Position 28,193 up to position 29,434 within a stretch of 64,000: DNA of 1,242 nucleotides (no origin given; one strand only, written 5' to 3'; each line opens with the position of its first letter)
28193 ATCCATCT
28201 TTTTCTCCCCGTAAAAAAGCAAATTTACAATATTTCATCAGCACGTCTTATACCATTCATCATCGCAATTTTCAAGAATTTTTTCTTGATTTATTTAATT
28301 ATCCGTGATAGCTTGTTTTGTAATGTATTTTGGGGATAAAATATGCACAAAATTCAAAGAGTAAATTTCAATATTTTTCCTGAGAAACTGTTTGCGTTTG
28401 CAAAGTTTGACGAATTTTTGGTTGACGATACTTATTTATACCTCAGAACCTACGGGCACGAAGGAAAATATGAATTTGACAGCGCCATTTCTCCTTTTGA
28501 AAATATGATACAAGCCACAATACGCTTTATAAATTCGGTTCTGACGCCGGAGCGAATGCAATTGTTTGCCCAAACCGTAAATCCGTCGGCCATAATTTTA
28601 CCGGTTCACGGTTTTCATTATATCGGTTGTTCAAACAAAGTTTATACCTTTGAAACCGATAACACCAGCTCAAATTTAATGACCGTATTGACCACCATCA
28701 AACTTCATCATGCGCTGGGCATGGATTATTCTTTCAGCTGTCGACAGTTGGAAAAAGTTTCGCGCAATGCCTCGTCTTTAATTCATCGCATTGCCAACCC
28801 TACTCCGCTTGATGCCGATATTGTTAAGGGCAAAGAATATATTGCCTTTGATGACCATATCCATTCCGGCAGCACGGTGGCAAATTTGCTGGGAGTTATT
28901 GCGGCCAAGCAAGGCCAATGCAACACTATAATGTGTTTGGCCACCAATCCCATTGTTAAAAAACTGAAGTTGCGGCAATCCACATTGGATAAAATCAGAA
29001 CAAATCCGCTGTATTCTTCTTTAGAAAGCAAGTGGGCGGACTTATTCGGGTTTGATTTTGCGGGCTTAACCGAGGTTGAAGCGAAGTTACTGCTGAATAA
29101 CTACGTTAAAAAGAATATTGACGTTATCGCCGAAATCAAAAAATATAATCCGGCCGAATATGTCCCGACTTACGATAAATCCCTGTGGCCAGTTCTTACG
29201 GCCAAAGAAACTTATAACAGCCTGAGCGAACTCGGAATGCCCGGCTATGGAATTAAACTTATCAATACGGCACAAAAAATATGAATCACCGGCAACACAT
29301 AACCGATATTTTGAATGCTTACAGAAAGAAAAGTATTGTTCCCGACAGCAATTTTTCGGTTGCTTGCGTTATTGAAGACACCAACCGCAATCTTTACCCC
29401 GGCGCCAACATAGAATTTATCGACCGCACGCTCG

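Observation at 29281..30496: Divergent CDA-fold deaminase and NDK-fold kinase fused into the same operon by overlapping reading frames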

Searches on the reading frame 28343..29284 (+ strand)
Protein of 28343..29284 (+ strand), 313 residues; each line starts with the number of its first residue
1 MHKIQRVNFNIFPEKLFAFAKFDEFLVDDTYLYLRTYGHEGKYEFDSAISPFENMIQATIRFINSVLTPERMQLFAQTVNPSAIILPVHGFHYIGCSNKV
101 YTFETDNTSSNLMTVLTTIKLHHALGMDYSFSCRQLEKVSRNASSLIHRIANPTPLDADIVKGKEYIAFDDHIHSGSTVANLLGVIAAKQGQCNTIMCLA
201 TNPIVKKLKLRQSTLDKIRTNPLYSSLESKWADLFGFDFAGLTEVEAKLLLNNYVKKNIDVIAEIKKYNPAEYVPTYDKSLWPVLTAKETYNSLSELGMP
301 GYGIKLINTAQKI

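Call 3: search_protein_families(library=pfam, proteins=[window:28343-29284:+], max_evalue=0.1)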
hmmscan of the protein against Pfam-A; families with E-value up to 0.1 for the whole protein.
window:28343-29284:+ (313 aa): 0 families

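Call 4: search_protein_families(library=ncbifam, proteins=[window:28343-29284:+], max_evalue=0.1)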
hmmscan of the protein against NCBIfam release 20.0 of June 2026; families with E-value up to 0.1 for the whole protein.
window:28343-29284:+ (313 aa): 2 families
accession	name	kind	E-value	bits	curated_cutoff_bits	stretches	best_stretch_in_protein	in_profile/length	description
TIGR01251.1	ribP_PPkin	subfamily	0.063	12.2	113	1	154-206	202-251/309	ribose-phosphate diphosphokinase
NF002620.0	PRK02277.1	subfamily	0.081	12.6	115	0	160-200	138-178/201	orotate phosphoribosyltransferase-like protein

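Call 22: search_protein_families(library=padloc, proteins=[window:28343-29284:+], max_evalue=0.01)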
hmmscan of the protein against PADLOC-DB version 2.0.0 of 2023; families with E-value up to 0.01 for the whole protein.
window:28343-29284:+ (313 aa): 0 families

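Call 23: search_solved_structures(query=window:28343-29284:+, max_evalue=10)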
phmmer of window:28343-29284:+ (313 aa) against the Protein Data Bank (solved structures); distinct sequences matched with E-value up to 10: 0.
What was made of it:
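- Tried and rejected: PDB sequence search for X found nothing even at E<=10 (call 23).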

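Call 47: search_protein_representatives(protein=window:28343-29284:+)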
Query: 313 residues. Proteins with E-value up to 0.001 (for the whole library): 236; up to 1e-10: 21; up to 1e-30: 4. The best 150 are listed.
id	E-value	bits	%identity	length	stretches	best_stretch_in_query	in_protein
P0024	1.1e-196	668.5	93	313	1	1-312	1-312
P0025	3.0e-49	184.6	36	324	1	11-300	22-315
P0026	1.7e-47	178.8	37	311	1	6-305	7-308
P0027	4.5e-41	157.7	38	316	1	2-265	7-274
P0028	3.7e-25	105.4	27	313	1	3-301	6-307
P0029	1.1e-14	71.1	29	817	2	120-253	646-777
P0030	3.5e-13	66.1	26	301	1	55-254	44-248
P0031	8.0e-13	65.0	36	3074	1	121-252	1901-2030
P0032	9.4e-13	64.7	35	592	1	109-262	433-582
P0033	1.7e-12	63.9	33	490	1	120-253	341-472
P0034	3.6e-12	62.8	33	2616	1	94-253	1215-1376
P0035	5.0e-12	62.4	36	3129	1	119-252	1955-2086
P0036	5.5e-12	62.2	27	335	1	116-263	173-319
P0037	8.4e-12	61.6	33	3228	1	110-252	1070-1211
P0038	1.7e-11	60.6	32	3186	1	107-252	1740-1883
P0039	1.9e-11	60.5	32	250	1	73-252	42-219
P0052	1.1e-09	54.7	37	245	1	134-251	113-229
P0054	1.4e-09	54.3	31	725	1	110-252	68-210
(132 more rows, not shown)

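Call 48: search_protein_families(library=pfam, proteins=[P0025, P0026, P0028, P0030, P0039, P0052, P0029, P0032, P0033, P0054], max_evalue=0.01)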
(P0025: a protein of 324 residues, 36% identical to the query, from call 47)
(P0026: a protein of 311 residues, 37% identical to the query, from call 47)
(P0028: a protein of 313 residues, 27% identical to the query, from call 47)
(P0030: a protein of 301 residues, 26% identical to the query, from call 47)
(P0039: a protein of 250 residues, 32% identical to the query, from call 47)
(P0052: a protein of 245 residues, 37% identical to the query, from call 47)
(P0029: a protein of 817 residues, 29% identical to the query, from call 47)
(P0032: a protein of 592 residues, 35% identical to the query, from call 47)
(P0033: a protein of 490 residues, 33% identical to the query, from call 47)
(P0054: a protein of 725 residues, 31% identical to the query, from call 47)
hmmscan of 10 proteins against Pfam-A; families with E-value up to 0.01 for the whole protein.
P0025 (324 aa): 0 families

P0026 (311 aa): 3 families
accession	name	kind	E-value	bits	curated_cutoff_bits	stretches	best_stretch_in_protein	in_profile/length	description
PF24390.1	PRTase-CE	-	0.0009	19.6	27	1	74-247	51-186/253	PRTase-CE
PF15609.12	PRTase_2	-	0.0015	18.5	28.8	1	159-204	110-156/188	Phosphoribosyl transferase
PF00156.33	Pribosyltran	-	0.0018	18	26.3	1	164-208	83-127/158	Phosphoribosyl transferase domain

P0028 (313 aa): 0 families

P0030 (301 aa): 0 families

P0039 (250 aa): 1 family
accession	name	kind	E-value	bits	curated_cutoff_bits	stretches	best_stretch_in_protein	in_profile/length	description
PF00156.33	Pribosyltran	-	6.1e-05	22.8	26.3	1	85-175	43-131/158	Phosphoribosyl transferase domain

P0052 (245 aa): 1 family
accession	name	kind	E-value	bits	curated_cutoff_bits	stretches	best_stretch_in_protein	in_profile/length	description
PF00156.33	Pribosyltran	-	0.00013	21.7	26.3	1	135-184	80-129/158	Phosphoribosyl transferase domain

P0029 (817 aa): 1 family
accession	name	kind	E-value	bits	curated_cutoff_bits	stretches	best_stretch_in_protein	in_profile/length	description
PF00156.33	Pribosyltran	-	4.3e-07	29.8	26.3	0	684-731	82-129/158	Phosphoribosyl transferase domain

P0032 (592 aa): 2 families
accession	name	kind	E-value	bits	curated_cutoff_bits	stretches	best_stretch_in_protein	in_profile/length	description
PF04233.19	Phage_Mu_F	-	4.2e-12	47.2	29.6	1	152-260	3-109/112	Phage Mu protein F like protein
PF00156.33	Pribosyltran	-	0.0088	15.8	26.3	0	442-527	44-127/158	Phosphoribosyl transferase domain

P0033 (490 aa): 1 family
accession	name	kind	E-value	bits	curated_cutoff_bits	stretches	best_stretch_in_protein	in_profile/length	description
PF04233.19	Phage_Mu_F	-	4.8e-21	76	29.6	1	9-140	2-112/112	Phage Mu protein F like protein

P0054 (725 aa): 2 families
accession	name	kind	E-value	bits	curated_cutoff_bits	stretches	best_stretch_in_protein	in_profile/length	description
PF18858.6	LPD39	-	1.7e-19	70.7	27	1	290-472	15-186/198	Large polyvalent protein associated domain 39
PF00156.33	Pribosyltran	-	0.0054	16.5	26.3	1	75-159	43-125/158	Phosphoribosyl transferase domain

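Call 60: find_encoding_contigs(protein=P0025, flank=8000, max_places=2)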
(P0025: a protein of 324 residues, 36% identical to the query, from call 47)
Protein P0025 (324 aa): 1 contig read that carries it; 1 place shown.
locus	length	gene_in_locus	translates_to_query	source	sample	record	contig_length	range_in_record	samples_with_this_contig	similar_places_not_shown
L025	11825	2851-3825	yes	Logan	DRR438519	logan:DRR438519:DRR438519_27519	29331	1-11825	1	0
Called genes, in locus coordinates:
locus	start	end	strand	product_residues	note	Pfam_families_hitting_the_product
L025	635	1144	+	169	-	PF22769:DCD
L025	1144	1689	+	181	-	PF22769:DCD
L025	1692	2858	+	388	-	PF01411:tRNA-synt_2c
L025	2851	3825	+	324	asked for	-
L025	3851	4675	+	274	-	PF13489:Methyltransf_23 (weak), PF13649:Methyltransf_25, PF13847:Methyltransf_31, PF08241:Methyltransf_11, PF08242:Methyltransf_12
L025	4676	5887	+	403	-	-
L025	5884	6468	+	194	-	PF00300:His_Phos_1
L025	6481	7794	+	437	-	PF01411:tRNA-synt_2c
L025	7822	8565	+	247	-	PF03848:TehB (weak), PF05175:MTS (weak), PF13489:Methyltransf_23, PF13649:Methyltransf_25, PF13847:Methyltransf_31, PF08241:Methyltransf_11, PF08242:Methyltransf_12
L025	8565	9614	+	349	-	PF02016:Peptidase_S66, PF17676:Peptidase_S66C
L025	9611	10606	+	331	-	PF00383:dCMP_cyt_deam_1 (weak), PF08211:dCMP_cyt_deam_2 (faint)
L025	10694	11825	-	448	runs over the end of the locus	PF26769:HAMP_PhoQ (weak), PF00512:HisKA, PF02518:HATPase_c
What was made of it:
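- Closest known: Nucleoside diphosphate kinase. Different: In the distant variant L025 a histidine-phosphatase (His_Phos_1) gene is present and no NDK-like gene (call 60).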

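Call 61: find_encoding_contigs(protein=P0026, flank=9000, max_places=2)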
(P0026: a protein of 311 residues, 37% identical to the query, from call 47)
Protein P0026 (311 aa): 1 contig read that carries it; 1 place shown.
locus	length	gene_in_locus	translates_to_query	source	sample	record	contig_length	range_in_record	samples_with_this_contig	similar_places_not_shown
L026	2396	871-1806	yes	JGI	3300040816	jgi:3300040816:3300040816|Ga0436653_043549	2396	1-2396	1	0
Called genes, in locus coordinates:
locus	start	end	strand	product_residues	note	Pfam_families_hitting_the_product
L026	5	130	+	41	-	-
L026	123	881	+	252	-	PF00383:dCMP_cyt_deam_1, PF08211:dCMP_cyt_deam_2 (faint)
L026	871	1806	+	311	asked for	-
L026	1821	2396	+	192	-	?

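Call 62: find_encoding_contigs(protein=P0028, flank=9000, max_places=2)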
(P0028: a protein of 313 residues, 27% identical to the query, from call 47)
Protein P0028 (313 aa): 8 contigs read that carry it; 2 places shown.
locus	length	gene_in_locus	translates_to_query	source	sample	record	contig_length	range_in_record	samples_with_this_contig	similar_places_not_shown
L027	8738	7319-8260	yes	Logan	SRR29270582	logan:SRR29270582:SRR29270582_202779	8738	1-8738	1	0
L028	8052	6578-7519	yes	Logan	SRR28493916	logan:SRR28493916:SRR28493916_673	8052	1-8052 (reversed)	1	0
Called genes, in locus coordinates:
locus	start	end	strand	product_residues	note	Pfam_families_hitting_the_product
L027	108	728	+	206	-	PF12844:HTH_19 (weak), PF01381:HTH_3 (weak)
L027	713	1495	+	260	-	-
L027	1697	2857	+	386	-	PF00152:tRNA-synt_2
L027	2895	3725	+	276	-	PF01596:Methyltransf_3 (weak), PF13489:Methyltransf_23, PF01209:Ubie_methyltran, PF06325:PrmA (weak), PF08241:Methyltransf_11, PF08242:Methyltransf_12, PF13649:Methyltransf_25, PF13847:Methyltransf_31, +1 more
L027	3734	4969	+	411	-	-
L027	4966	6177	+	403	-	PF00587:tRNA-synt_2b, PF03129:HGTP_anticodon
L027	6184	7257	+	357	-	PF02016:Peptidase_S66, PF17676:Peptidase_S66C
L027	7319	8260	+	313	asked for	-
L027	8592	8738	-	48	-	?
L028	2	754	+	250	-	?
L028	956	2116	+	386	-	PF00152:tRNA-synt_2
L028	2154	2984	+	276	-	PF01596:Methyltransf_3 (weak), PF13489:Methyltransf_23, PF01209:Ubie_methyltran, PF06325:PrmA (weak), PF08241:Methyltransf_11, PF08242:Methyltransf_12, PF13649:Methyltransf_25, PF13847:Methyltransf_31, +1 more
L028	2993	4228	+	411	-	-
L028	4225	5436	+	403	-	PF00587:tRNA-synt_2b, PF03129:HGTP_anticodon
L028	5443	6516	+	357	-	PF02016:Peptidase_S66, PF17676:Peptidase_S66C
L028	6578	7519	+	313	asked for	-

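Call 71: search_protein_families(library=pfam, proteins=[L025:4676-5887:+, L027:3734-4969:+, L026:1821-2396:+, L025:5884-6468:+, L027:1697-2857:+, L027:4966-6177:+, L025:9611-10606:+, L027:713-1495:+], max_evalue=0.05)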
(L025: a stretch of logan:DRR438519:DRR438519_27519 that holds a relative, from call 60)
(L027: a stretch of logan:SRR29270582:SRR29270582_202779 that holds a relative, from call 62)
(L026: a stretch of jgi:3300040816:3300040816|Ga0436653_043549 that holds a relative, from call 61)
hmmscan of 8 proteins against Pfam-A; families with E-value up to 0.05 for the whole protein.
L025:4676-5887:+ (403 aa): 0 families

L027:3734-4969:+ (411 aa): 0 families

L026:1821-2396:+ (192 aa): 3 families
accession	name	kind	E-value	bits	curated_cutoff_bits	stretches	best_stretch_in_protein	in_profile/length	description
PF20720.3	nSTAND3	-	0.0014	18.8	27.2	1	3-89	16-104/155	Novel STAND NTPase 3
PF08477.19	Roc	-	0.033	14.8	27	0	7-34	2-29/119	Ras of Complex, Roc, domain of DAPkinase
PF01926.29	MMR_HSR1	-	0.037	14.6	21.9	0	7-43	2-36/113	50S ribosome-binding GTPase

L025:5884-6468:+ (194 aa): 1 family
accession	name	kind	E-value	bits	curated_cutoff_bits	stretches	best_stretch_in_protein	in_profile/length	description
PF00300.27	His_Phos_1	-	1e-25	91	21.7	1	7-154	4-160/194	Histidine phosphatase superfamily (branch 1)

L027:1697-2857:+ (386 aa): 2 families
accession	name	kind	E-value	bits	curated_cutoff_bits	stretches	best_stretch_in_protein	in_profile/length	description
PF00152.25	tRNA-synt_2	-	8.3e-38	130.6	25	1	68-375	14-303/308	tRNA synthetases class II (D, K and N)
PF01409.25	tRNA-synt_2d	-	0.0009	19.2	19.8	0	150-195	105-153/246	tRNA synthetases class II core domain (F)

L027:4966-6177:+ (403 aa): 2 families
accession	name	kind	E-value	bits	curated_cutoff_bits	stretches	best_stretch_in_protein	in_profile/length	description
PF00587.30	tRNA-synt_2b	-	1.1e-12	48.8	29.3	1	102-290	5-177/179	tRNA synthetase class II core domain (G, H, P, S and T)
PF03129.25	HGTP_anticodon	-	2.3e-08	34.5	21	1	316-382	9-75/94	Anticodon binding domain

L025:9611-10606:+ (331 aa): 2 families
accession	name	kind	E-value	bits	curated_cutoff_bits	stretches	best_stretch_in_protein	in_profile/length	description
PF00383.29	dCMP_cyt_deam_1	-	8.9e-09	35.6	25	1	10-102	12-93/102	Cytidine and deoxycytidylate deaminase zinc-binding region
PF08211.18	dCMP_cyt_deam_2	-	2.2e-05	25.1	25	1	170-248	41-120/130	Cytidine and deoxycytidylate deaminase zinc-binding region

L027:713-1495:+ (260 aa): 0 families

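Call 76: predict_structure(alignment_id=A3)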
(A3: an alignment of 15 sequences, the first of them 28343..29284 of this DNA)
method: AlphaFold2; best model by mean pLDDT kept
length: 313 residues; sequences in the alignment: 15
mean_pLDDT: 88.4   pTM: 0.89
mean pLDDT of the five models: 88.4, 87.2, 86.7, 86.2, 86.0
residues with pLDDT >= 90: 194; 70-90: 96; 50-70: 23; < 50: 0
segments of 3 or more residues with pLDDT < 50: none
pLDDT, mean of each block of 10 residues (from residue 1): 85 94 93 90 90 92 96 97 95 95 80 95 97 80 71 88 97 91 96 96 86 94 82 91 90 68 74 78 83 95 92 59
secondary structure, 60 per line:
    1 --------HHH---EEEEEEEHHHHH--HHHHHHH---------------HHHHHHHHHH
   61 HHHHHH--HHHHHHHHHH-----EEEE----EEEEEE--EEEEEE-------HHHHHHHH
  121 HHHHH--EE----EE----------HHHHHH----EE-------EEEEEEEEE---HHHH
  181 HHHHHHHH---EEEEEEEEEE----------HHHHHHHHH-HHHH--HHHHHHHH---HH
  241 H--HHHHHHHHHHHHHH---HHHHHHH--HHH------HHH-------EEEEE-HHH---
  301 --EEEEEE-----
elements in order: E15-21 H22-26 H29-35 H51-66 H69-78 E84-87 E92-97 E100-105 H113-125 H146-151 E165-173 H177-188 E192-201 H212-220 H222-225 H228-235 H244-257 H261-267 E289-293 E303-308
